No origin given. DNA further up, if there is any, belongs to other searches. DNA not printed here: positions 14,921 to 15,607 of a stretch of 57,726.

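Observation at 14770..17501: Unannotated two-peptide double-glycine-leader locus behind a C39-ABC exporter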

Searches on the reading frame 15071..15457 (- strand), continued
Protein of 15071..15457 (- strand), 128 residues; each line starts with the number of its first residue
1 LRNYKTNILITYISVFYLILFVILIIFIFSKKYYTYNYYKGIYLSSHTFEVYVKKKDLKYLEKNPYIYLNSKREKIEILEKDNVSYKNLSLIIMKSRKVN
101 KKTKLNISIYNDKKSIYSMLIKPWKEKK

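Call 60: search_protein_families(library=pfam, proteins=[L046:1582-2874:+, L049:908-2200:+, L049:2351-2809:-], max_evalue=0.1)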
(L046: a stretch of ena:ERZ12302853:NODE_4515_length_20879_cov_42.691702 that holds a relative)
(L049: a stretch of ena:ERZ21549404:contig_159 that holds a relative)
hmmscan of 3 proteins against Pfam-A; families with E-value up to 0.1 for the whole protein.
L046:1582-2874:+ (430 aa): 2 families
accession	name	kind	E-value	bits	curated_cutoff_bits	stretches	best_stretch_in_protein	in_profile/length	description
PF07240.16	Turandot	-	0.013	15.9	27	0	181-206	3-28/80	Stress-inducible humoral factor Turandot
PF00805.28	Pentapeptide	-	0.063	13.3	20.2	0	382-392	26-36/40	Pentapeptide repeats (8 copies)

L049:908-2200:+ (430 aa): 2 families
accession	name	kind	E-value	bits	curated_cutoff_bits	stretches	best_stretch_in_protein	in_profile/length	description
PF00665.32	rve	-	0.0069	17.1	32.6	1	157-227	7-79/102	Integrase core domain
PF23461.1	ZMYND11_CC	-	0.076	13.8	27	0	399-427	15-43/54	ZMYND11 protein coiled-coil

L049:2351-2809:- (152 aa): 23 families
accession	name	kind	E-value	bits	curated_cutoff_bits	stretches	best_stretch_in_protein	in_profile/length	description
PF01381.28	HTH_3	-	8.5e-27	93.4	23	2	5-59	1-55/55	Helix-turn-helix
PF13560.12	HTH_31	-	4.8e-16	59.3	27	2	80-134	2-57/64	Helix-turn-helix domain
PF12844.13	HTH_19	-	9.3e-16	57.9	30.2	2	4-62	3-61/64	Helix-turn-helix domain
PF07022.19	Phage_CI_repr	-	1.1e-10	42.1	22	2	15-60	14-58/65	Bacteriophage CI repressor helix-turn-helix domain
PF13443.12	HTH_26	-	1.6e-05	25.5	22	1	4-62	1-60/63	Cro/C1-type HTH DNA-binding domain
PF13022.12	HTH_Tnp_1_2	-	9.1e-05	23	27.9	0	12-40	24-52/122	Helix-turn-helix of insertion element transposase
PF15731.11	MqsA_antitoxin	-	0.00015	22.3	30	1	70-127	59-117/131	Antitoxin component of bacterial toxin-antitoxin system, MqsA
PF20432.4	Xre-like-HTH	-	0.0003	21.4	25.8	0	94-118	25-49/63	Antitoxin Xre-like helix-turn-helix domain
PF15943.11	YdaS_toxin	-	0.0003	21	30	1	16-55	11-50/65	Bacterial toxin YdaS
PF22495.2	HTH_92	-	0.00038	20.2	27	1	85-127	1-42/45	RsaL-like HTH domain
PF13744.12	HTH_37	-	0.0005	20.3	27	1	5-45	23-64/80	Helix-turn-helix domain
PF01047.28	MarR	-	0.0011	19.2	24.6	1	8-31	12-35/59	MarR family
PF08667.16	BetR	-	0.006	17.1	21.6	1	34-79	43-86/148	BetR domain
PF04545.22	Sigma70_r4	-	0.0076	16.2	24.1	1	11-29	18-36/50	Sigma-70, region 4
PF24852.1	DUF7726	-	0.0085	16.6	26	0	4-31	13-40/73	Domain of unknown function (DUF7726)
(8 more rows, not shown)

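Call 62: find_encoding_contigs(protein=P0070, flank=3000, max_places=3)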
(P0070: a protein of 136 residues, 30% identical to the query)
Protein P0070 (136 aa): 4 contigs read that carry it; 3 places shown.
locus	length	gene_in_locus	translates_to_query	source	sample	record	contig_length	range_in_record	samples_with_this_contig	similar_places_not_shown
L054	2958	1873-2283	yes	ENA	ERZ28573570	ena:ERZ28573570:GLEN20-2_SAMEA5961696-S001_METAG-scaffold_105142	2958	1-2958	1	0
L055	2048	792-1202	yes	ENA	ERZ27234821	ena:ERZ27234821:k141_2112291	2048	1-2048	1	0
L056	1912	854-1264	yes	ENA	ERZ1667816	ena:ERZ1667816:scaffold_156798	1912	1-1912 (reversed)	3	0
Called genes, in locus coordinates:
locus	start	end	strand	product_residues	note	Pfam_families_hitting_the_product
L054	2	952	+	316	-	?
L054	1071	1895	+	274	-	PF00005:ABC_tran, PF02463:SMC_N (faint), PF20720:nSTAND3 (weak)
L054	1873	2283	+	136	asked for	-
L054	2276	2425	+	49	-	-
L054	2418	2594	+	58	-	-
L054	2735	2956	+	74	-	?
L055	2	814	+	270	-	?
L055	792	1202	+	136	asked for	-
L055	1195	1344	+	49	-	-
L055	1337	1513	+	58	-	-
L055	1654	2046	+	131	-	?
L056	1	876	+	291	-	?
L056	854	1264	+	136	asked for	-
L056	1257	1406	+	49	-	-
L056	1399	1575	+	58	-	-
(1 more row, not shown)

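Call 63: find_encoding_contigs(protein=P0069, flank=3000, max_places=2)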
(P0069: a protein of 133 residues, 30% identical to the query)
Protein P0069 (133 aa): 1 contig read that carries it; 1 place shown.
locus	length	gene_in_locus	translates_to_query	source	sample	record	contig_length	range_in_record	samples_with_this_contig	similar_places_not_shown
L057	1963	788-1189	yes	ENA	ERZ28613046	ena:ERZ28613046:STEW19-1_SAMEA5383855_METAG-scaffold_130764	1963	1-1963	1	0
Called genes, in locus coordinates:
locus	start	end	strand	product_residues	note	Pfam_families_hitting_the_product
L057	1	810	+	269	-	?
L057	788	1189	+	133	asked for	-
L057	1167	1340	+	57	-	-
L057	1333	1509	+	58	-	-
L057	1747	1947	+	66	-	PF01165:Ribosomal_S21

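Call 64: find_encoding_contigs(protein=P0068, flank=3000, max_places=2)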
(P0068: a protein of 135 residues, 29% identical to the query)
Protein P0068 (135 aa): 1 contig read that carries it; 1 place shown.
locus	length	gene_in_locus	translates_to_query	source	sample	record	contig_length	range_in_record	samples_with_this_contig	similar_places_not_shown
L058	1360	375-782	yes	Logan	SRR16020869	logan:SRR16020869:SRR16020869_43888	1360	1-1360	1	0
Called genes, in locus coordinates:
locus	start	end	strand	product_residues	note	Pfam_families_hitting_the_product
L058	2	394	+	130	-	?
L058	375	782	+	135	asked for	-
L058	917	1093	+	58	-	-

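Call 65: find_encoding_contigs(protein=P0071, flank=3000, max_places=2)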
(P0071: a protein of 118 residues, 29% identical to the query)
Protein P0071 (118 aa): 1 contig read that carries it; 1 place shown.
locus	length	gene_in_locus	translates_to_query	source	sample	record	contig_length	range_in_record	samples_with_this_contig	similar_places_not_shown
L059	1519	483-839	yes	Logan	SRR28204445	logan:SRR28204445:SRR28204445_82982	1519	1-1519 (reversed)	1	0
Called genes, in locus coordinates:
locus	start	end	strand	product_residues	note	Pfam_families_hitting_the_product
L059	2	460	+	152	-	?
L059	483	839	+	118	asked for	-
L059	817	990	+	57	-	-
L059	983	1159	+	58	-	-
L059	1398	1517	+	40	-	?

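Call 99: search_dna_similar(query=window:15071-15457:-, collection=plasmids, mode=protein, max_evalue=0.001, max_rows=10)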
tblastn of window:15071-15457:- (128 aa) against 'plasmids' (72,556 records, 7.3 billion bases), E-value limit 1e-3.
No match.
